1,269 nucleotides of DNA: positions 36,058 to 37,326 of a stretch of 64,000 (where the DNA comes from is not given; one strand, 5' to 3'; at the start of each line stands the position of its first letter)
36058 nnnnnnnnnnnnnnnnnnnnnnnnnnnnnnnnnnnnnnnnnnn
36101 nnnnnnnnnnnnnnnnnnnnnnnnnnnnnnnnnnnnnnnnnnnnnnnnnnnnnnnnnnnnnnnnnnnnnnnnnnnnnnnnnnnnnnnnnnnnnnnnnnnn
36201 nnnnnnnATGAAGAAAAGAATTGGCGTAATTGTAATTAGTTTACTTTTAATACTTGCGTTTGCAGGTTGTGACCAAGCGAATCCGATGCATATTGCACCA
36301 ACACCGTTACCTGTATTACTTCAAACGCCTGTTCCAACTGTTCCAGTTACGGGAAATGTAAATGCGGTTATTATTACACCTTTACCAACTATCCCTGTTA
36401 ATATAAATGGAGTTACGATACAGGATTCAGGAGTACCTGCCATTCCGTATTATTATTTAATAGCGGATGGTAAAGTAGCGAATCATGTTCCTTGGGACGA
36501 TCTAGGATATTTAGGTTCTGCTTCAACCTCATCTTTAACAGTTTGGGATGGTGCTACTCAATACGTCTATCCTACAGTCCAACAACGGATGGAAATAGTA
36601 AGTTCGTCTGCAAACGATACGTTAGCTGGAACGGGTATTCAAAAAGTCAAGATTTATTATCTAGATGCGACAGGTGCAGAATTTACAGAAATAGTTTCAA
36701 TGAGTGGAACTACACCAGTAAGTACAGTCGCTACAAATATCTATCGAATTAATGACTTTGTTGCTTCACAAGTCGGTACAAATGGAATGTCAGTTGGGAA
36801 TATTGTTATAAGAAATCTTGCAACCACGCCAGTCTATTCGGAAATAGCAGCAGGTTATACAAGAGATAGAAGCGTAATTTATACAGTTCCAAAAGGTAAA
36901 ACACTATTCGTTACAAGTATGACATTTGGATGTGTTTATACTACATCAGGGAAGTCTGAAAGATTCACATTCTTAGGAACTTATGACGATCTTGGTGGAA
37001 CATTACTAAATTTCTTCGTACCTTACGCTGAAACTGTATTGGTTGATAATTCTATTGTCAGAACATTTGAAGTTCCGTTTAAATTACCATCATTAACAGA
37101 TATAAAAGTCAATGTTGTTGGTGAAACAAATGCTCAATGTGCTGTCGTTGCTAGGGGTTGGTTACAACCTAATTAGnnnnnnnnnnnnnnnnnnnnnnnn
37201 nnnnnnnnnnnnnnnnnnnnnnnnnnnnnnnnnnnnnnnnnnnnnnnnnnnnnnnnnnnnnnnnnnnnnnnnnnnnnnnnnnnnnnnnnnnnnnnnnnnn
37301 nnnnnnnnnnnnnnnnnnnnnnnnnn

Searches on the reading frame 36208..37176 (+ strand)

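Call 60: search_protein_families(library=pfam, proteins=[window:36208-37176:+], max_evalue=0.01)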
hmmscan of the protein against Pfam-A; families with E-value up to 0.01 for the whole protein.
window:36208-37176:+ (322 aa): 0 families

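Call 69: search_protein_families(library=phrogs, proteins=[window:36208-37176:+], max_evalue=0.01)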
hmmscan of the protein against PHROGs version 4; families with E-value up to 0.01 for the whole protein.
window:36208-37176:+ (322 aa): 1 family
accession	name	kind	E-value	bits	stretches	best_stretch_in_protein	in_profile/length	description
phrog_8198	-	unknown function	1.7e-15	58.1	1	85-309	43-248/262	-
